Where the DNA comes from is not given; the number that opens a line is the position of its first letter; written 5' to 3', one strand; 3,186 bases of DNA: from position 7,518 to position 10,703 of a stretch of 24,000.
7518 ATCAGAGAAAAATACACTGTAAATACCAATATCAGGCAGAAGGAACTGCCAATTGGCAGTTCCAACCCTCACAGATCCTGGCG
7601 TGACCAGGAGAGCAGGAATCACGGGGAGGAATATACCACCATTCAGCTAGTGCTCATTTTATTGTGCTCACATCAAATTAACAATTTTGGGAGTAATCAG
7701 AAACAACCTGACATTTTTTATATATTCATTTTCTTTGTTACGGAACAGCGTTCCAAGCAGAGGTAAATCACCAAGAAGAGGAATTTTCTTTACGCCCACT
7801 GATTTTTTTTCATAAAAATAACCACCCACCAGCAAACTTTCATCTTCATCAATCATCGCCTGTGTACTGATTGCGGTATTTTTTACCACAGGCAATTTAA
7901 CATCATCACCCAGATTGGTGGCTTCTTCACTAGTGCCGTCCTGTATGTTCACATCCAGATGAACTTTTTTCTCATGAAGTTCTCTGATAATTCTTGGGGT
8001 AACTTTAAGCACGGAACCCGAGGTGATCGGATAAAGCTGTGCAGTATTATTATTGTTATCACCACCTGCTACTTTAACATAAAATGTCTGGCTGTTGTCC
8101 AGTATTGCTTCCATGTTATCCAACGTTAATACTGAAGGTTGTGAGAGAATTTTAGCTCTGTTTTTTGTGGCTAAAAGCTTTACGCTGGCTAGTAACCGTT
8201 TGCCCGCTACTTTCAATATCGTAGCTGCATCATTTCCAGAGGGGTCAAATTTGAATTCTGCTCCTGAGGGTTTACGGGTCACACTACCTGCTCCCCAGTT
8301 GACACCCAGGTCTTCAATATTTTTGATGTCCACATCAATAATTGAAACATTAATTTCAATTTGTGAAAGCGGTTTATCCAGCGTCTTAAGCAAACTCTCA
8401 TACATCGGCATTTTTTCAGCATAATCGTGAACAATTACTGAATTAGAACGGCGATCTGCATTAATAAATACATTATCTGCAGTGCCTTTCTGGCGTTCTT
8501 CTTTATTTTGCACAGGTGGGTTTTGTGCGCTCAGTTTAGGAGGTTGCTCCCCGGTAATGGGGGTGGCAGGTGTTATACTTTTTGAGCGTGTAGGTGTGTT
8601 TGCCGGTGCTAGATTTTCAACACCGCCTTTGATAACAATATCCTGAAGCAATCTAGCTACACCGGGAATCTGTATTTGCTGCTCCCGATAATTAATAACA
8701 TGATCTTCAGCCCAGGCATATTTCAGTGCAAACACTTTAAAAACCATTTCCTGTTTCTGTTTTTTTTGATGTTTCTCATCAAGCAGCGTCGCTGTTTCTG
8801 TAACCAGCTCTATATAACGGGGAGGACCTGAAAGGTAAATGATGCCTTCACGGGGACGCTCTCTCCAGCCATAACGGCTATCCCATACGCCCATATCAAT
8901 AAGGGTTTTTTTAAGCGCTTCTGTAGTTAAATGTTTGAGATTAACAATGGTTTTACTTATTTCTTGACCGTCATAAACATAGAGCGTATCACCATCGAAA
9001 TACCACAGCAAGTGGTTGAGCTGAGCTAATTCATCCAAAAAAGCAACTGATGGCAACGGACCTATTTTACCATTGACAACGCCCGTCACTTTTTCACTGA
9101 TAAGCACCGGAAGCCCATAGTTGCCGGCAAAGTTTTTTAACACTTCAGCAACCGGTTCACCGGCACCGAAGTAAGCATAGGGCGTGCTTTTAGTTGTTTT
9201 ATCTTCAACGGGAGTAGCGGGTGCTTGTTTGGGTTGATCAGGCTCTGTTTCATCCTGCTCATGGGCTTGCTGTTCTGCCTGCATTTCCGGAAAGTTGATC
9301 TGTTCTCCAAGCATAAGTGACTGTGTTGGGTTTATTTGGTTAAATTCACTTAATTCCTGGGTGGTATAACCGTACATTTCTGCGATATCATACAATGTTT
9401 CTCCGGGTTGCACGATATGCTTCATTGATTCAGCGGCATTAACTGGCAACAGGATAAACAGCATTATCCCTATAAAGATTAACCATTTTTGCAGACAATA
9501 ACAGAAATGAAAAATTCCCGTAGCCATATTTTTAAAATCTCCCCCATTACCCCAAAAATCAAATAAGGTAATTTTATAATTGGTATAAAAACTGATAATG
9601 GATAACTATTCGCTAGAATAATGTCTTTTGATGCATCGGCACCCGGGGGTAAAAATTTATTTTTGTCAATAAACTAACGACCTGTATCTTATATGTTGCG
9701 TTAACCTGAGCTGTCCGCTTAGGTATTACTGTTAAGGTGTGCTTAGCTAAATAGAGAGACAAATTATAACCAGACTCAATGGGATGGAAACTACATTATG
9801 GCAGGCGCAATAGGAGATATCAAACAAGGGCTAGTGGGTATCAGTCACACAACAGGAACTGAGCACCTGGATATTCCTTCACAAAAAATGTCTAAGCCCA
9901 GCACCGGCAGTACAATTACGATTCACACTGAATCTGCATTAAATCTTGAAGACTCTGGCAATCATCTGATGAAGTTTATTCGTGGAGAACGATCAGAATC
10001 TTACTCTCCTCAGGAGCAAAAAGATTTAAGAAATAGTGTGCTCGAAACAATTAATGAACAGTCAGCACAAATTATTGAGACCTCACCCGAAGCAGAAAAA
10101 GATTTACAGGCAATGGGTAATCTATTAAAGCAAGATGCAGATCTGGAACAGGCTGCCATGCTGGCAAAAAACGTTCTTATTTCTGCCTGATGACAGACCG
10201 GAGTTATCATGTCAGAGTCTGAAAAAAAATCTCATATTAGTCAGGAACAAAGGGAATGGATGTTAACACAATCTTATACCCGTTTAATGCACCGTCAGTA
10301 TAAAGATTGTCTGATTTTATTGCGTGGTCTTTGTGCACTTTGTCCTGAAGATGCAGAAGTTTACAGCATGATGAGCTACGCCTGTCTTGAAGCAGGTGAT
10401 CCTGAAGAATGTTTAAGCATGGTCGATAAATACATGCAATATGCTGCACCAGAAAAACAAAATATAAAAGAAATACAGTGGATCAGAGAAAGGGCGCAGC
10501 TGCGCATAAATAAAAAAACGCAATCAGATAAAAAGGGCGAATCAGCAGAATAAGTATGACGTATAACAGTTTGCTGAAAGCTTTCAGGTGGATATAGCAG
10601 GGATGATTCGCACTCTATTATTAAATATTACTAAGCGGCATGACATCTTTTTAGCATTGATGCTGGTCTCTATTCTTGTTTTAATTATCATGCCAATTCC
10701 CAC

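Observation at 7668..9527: T3SS secretin (SctC) carrying an in-cis N-terminal LysM peptidoglycan-binding domain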

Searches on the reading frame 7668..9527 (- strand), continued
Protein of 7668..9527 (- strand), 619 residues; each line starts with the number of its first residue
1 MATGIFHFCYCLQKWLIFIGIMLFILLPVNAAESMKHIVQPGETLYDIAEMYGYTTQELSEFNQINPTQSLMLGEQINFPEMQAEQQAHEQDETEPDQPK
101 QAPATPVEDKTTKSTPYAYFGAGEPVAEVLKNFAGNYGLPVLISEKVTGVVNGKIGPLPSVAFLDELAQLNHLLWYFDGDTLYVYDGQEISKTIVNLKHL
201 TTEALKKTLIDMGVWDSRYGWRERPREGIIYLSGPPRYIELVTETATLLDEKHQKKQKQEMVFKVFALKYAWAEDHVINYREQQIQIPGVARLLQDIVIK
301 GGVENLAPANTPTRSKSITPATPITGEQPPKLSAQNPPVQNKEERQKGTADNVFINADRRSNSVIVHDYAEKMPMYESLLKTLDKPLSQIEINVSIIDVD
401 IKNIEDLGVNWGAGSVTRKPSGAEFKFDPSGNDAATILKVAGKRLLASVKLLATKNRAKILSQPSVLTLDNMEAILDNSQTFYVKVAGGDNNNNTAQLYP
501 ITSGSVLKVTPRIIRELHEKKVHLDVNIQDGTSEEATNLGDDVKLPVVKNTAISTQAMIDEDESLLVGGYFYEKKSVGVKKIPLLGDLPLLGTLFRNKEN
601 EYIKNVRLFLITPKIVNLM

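Call 63: get_annotated_region(hit=H1, flank=600)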
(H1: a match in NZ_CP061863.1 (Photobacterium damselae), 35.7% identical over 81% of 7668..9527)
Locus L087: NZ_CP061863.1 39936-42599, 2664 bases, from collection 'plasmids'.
description: Photobacterium damselae subsp. piscicida strain AS-16-0555-7 plasmid unnamed1, complete sequence
organism: Photobacterium damselae (NCBI taxid 38294)
taxonomy: Bacteria; Pseudomonadota; Gammaproteobacteria; Vibrionales; Vibrionaceae; Photobacterium; Photobacterium damselae
host: -; source: Seriola lalandi,cell culture,caudal kidney; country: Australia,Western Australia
typing (MOB-suite, as given by PLSDB): non-mobilizable
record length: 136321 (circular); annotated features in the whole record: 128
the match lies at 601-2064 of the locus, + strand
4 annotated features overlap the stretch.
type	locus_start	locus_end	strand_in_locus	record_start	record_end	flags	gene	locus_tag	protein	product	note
CDS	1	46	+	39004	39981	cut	-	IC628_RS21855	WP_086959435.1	T3SS regulon anti-activator ExsD domain-containing protein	-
CDS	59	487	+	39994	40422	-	-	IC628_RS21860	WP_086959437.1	YscB family type III secretion system chaperone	-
CDS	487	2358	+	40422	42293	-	sctC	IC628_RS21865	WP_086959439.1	type III secretion system outer membrane ring subunit SctC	-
CDS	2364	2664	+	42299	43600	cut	sctD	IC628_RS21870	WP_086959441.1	type III secretion system inner membrane ring subunit SctD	GO:0030254 - protein secretion by the type III secretion system [Evidence IEA]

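Call 80: search_protein_families(library=pfam, proteins=[L005:11805-12593:-, L005:12590-13243:-, L005:13243-14073:-, L005:14135-14563:-, L005:14702-15085:-, L005:15091-15417:-, L005:15410-16270:-, L005:16290-17390:-, L005:17435-19225:-, L005:19194-19757:-], max_evalue=0.01)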
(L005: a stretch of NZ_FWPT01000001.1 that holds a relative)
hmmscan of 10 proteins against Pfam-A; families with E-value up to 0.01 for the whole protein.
L005:11805-12593:- (262 aa): 3 families
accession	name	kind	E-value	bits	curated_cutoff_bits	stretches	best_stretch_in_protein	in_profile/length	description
PF02108.21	FliH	-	1.2e-09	38.6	24.1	1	82-195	14-127/128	Flagellar assembly protein FliH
PF06635.17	T3SS_SCTL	-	2.3e-08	34.2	23.3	1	21-201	20-199/206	Type 3 secretion system stator protein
PF06188.17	HrpE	-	0.0017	18.7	23.5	1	20-150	19-149/191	HrpE/YscL/FliH and V-type ATPase subunit E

L005:12590-13243:- (217 aa): 1 family
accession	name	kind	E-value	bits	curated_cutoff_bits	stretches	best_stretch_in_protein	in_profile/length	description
PF06578.17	YscK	-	1e-16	61.5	22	1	11-182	6-168/209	YOP proteins translocation protein K (YscK)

L005:13243-14073:- (276 aa): 1 family
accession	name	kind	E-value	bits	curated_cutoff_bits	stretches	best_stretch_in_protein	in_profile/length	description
PF01514.23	YscJ_FliF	-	1.7e-25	90.4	24.4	1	21-184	7-169/179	Secretory protein of YscJ/FliF family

L005:14135-14563:- (142 aa): 1 family
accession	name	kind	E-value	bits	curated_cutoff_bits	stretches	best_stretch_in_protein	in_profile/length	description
PF17001.10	T3SS_basalb_I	-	2.5e-17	63.5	32.4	1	36-142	2-94/94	Type III secretion basal body protein I, YscI, HrpB, PscI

L005:14702-15085:- (127 aa): 1 family
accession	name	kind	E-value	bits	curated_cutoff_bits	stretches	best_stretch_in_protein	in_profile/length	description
PF21665.2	Type_III_SycN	-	9.8e-16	58.1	27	1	8-125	2-118/119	Type III secretory system chaperone SycN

L005:15091-15417:- (108 aa): 1 family
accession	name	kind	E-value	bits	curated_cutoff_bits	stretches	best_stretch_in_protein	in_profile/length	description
PF09059.15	TyeA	-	9e-21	74.2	21.1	1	11-90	3-81/81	TyeA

L005:15410-16270:- (286 aa): 3 families
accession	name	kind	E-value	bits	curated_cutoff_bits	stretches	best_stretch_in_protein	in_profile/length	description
PF07201.16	HrpJ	-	1.7e-16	61.4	25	1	45-200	3-149/166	HrpJ-like domain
PF03997.17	VPS28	-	0.003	17.8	24.5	1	71-118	128-175/188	VPS28 protein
PF10199.14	Adaptin_binding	-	0.0084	17.3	32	1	62-120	37-95/98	Alpha and gamma adaptin binding protein p34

L005:16290-17390:- (366 aa): 0 families

L005:17435-19225:- (596 aa): 1 family
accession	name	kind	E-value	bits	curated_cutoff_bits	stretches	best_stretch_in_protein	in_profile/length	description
PF04888.17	SseC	-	5.1e-20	72.7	30.2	2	244-445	6-217/312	Secretion system effector C (SseC) like family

L005:19194-19757:- (187 aa): 12 families
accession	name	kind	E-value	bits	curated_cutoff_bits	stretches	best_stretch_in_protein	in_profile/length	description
PF07720.18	TPR_3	-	2.9e-11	43.6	20.7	1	61-94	1-34/34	Tetratricopeptide repeat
PF14559.12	TPR_19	-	3.2e-11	43.8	25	1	106-166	2-62/68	Tetratricopeptide repeat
PF07719.23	TPR_2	-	1.3e-09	37.8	27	1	129-158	1-30/34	Tetratricopeptide repeat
PF13174.12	TPR_6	-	1.3e-08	35.3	26.3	0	131-154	2-25/33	Tetratricopeptide repeat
PF00515.34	TPR_1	-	1.3e-07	31.5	27.8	0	130-156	2-28/34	Tetratricopeptide repeat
PF13432.12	TPR_16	-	1.6e-05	25.7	32.7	1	109-156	11-59/65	Tetratricopeptide repeat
PF13424.12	TPR_12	-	1.7e-05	25.4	30.1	0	131-184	5-56/77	Tetratricopeptide repeat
PF13181.12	TPR_8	-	5e-05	23.6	25.7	0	132-160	4-32/34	Tetratricopeptide repeat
PF23914.1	TPR_CcmH_CycH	-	0.0001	22.6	42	0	99-153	54-108/158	Cytochrome c-type biogenesis protein H TPR domain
PF13428.12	TPR_14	-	0.0005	20.9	23.5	0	100-135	6-41/44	Tetratricopeptide repeat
PF12895.13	ANAPC3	-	0.0016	19.1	27.2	0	108-149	2-43/82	Anaphase-promoting complex, cyclosome, subunit 3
PF13414.12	TPR_11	-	0.0041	17.2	26.8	0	109-143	8-42/42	TPR repeat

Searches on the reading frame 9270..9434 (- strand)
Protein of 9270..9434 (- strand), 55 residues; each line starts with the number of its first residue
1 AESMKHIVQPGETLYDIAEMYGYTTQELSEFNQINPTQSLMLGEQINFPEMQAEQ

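Call 67: search_solved_structures(query=window:9270-9434:-, max_evalue=0.01, show_alignments=4)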
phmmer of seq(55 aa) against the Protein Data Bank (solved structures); distinct sequences matched with E-value up to 0.01: 8.
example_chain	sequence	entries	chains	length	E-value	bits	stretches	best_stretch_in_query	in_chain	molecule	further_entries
4uz2_A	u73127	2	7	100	5.1e-12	48.4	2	4-50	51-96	CELL WALL-BINDING ENDOPEPTIDASE-RELATED PROTEIN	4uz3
4xcm_A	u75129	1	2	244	1e-10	44.4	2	4-50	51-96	Cell wall-binding endopeptidase-related protein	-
8vd6_A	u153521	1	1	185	2.2e-10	43.4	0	4-31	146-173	CAP REPEAT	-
4s3j_A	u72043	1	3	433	5.7e-09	39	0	8-46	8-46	Cortical-lytic enzyme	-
8i2e_B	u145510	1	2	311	1.5e-05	28.4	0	4-42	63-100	Probable peptidoglycan endopeptidase LytE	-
2djp_A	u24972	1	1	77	0.0029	21.3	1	4-50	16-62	Hypothetical protein SB145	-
4b8v_A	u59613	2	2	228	0.0044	20.7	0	9-50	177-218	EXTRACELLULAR PROTEIN 6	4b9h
5k2l_A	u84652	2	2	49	0.0066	20.2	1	6-49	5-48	Chitinase, lysozyme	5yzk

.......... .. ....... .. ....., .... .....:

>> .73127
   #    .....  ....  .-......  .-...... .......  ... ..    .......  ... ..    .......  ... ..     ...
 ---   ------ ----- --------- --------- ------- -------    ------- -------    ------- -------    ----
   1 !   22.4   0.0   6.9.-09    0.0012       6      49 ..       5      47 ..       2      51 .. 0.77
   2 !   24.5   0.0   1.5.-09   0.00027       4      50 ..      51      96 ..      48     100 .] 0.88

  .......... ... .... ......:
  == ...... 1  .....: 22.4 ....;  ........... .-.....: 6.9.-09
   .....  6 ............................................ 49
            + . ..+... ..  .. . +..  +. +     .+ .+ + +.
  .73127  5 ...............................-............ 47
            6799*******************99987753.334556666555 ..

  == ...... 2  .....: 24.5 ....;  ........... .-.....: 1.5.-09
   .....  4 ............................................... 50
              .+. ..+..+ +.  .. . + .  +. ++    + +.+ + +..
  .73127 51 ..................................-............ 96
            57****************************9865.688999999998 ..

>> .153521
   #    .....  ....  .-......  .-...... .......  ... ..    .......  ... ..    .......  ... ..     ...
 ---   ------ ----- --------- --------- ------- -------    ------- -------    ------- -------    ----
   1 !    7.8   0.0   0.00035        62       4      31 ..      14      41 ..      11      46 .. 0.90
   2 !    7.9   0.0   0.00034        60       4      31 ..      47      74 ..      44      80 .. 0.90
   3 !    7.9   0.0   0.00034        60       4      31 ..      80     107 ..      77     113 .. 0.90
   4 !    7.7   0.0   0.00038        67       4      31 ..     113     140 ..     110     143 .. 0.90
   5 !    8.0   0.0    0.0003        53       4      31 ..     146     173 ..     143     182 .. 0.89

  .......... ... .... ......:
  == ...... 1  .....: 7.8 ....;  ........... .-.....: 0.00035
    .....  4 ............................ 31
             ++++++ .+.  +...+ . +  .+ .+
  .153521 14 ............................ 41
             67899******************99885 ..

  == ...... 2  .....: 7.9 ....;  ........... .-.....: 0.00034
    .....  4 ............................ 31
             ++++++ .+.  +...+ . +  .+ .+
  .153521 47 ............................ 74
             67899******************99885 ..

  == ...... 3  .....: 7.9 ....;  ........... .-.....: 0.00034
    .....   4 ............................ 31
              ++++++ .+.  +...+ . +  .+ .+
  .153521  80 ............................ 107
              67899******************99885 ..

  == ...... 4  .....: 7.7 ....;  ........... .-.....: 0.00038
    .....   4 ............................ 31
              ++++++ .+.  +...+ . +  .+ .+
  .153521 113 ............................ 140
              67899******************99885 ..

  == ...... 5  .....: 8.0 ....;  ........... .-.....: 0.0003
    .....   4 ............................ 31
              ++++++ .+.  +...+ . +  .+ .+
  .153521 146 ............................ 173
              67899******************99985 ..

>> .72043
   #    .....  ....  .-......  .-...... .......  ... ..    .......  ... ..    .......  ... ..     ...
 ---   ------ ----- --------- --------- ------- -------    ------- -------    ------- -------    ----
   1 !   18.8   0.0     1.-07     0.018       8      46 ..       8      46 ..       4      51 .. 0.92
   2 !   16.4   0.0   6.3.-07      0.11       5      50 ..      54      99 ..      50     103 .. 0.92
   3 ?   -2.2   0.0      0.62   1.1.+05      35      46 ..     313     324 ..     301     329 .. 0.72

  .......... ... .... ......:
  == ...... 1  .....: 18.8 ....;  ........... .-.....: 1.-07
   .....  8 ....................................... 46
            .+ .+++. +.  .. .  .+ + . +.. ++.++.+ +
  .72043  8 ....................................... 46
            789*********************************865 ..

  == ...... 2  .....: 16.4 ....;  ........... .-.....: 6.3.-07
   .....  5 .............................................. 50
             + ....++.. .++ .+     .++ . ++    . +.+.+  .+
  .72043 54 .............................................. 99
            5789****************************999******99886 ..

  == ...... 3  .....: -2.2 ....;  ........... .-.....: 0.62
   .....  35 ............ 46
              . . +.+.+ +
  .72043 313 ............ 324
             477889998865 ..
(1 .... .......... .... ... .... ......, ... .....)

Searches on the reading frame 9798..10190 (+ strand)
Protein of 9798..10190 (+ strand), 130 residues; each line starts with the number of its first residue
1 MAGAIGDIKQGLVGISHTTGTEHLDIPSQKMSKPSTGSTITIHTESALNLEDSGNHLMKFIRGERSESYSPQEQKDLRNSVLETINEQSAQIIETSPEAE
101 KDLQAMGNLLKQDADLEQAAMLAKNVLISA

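Call 14: search_protein_families(library=pfam, proteins=[window:9798-10190:+], max_evalue=0.01)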
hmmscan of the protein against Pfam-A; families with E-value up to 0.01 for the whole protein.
window:9798-10190:+ (130 aa): 1 family
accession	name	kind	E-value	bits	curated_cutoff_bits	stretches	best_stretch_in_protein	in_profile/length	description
PF09474.15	Type_III_YscX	-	0.0013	19.5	25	1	8-128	3-118/119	Type III secretion system YscX (type_III_YscX)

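Call 52: search_protein_families(library=ncbifam, proteins=[window:9798-10190:+], max_evalue=0.01)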
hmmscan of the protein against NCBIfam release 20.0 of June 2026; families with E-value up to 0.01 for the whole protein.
window:9798-10190:+ (130 aa): 2 families
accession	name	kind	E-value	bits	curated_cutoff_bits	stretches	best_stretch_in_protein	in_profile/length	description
TIGR02502.2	type_III_YscX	equivalog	5.9e-05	23.4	30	1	7-128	3-120/122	type III secretion apparatus assembly protein SctX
NF003218.0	PRK04184.1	equivalog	0.0087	14.6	274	1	25-103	424-502/539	DNA topoisomerase VI subunit B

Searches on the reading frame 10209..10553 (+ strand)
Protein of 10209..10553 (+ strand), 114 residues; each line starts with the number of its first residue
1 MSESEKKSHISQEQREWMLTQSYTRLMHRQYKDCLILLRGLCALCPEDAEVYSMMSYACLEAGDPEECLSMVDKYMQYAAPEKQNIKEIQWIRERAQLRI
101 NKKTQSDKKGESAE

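Call 14: search_protein_families(library=pfam, proteins=[window:10209-10553:+], max_evalue=0.01)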
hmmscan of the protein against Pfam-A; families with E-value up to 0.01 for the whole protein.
window:10209-10553:+ (114 aa): 1 family
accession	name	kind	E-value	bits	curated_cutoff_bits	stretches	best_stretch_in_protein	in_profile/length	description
PF13428.12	TPR_14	-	0.00085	20.2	23.5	0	26-55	12-41/44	Tetratricopeptide repeat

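Call 52: search_protein_families(library=ncbifam, proteins=[window:10209-10553:+], max_evalue=0.01)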
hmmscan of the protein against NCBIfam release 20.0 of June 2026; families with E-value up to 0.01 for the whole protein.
window:10209-10553:+ (114 aa): 2 families
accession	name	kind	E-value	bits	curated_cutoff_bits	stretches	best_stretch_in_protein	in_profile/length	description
NF052415.1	T3SS_chap_SctY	equivalog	5.1e-16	59.1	70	1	11-105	2-95/106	type III secretion apparatus assembly chaperone SctY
NF040959.1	MamA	equivalog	0.001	18.6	200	1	20-86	42-107/204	magnetosome protein MamA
